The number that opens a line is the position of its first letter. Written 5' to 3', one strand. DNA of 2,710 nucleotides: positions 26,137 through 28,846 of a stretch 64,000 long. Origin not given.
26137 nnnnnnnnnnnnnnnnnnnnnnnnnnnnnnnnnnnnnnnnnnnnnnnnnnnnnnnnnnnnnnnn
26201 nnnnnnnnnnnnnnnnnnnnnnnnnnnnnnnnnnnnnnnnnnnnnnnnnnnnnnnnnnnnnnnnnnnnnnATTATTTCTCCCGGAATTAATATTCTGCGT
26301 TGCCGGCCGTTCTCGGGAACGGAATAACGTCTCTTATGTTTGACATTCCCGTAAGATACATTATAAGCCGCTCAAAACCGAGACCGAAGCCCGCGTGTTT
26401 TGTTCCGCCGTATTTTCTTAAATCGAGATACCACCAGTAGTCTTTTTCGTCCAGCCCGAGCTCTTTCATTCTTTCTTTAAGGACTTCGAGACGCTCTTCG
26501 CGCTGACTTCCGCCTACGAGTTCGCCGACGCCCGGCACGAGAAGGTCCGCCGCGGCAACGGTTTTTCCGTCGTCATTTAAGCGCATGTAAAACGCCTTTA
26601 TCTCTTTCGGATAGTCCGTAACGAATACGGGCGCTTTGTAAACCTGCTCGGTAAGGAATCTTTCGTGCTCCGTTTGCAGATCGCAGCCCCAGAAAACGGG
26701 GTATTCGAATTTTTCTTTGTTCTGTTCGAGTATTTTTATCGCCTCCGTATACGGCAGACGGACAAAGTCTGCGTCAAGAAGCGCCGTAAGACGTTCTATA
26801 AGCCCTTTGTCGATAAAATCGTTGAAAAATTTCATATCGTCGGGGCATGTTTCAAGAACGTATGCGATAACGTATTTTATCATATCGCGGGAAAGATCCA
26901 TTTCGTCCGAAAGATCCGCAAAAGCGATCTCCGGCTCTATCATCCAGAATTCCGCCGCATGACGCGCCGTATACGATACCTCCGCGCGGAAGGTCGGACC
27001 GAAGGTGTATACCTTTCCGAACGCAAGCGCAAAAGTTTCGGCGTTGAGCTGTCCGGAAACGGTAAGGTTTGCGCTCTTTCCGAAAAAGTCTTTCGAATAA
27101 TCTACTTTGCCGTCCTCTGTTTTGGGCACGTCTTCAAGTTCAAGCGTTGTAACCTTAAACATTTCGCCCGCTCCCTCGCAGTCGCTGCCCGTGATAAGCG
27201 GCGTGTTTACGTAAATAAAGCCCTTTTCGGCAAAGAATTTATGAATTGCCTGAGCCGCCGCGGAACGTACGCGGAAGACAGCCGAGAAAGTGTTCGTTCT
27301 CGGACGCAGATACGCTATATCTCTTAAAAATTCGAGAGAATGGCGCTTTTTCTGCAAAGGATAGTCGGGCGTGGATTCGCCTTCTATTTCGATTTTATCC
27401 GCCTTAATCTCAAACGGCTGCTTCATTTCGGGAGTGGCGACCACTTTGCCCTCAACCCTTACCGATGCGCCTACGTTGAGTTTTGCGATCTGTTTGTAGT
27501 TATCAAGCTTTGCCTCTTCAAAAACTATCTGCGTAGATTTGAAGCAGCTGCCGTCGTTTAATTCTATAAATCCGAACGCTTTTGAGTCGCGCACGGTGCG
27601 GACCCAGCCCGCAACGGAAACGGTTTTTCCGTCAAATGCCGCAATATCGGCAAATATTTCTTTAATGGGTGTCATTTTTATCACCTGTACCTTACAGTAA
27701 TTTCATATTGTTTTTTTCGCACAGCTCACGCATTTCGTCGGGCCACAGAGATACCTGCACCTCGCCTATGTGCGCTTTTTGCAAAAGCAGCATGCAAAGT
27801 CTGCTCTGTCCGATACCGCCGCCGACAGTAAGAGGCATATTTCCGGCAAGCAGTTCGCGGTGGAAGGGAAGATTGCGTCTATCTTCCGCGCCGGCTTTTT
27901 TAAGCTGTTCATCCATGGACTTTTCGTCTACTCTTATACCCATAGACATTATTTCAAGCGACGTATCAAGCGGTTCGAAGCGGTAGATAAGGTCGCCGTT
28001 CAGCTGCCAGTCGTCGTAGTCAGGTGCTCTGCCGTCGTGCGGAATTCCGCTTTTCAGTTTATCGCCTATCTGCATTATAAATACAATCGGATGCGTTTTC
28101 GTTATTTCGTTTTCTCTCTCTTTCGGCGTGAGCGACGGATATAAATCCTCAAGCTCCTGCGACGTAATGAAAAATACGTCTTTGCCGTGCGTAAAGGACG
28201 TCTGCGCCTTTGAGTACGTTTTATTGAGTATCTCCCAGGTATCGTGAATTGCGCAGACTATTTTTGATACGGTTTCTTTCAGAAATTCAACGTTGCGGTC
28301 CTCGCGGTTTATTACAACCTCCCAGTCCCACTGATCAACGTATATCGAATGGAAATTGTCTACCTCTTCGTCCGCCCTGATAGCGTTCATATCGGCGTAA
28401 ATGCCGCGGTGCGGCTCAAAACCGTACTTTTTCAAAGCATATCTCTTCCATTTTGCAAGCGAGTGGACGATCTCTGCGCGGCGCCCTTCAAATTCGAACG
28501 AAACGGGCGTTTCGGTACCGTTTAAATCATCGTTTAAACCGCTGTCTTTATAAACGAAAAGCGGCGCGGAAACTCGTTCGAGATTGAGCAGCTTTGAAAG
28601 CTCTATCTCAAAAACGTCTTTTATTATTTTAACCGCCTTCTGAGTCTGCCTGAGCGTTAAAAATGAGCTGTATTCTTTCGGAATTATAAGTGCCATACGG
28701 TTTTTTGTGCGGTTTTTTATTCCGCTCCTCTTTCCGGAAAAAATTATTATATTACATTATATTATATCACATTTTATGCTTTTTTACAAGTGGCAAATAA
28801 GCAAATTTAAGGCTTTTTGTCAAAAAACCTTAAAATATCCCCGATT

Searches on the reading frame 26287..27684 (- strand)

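Call 6: search_protein_families(library=pfam, proteins=[window:26287-27684:-], max_evalue=0.001)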
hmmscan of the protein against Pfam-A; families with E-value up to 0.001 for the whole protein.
window:26287-27684:- (465 aa): 2 families
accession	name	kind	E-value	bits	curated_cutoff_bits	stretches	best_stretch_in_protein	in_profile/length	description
PF00152.25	tRNA-synt_2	-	1.8e-69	234.6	25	1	122-459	7-307/308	tRNA synthetases class II (D, K and N)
PF01336.31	tRNA_anti-codon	-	5.1e-15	55.6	27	1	22-100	1-74/75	OB-fold nucleic acid binding domain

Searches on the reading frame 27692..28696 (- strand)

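Call 6: search_protein_families(library=pfam, proteins=[window:27692-28696:-], max_evalue=0.001)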
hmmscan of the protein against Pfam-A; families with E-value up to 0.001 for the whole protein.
window:27692-28696:- (334 aa): 2 families
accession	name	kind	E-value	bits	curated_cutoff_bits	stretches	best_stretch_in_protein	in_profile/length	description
PF03590.20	AsnA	-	3.9e-97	324.9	27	1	19-240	1-223/228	Aspartate-ammonia ligase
PF00152.25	tRNA-synt_2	-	0.00015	21.4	25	1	110-314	104-302/308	tRNA synthetases class II (D, K and N)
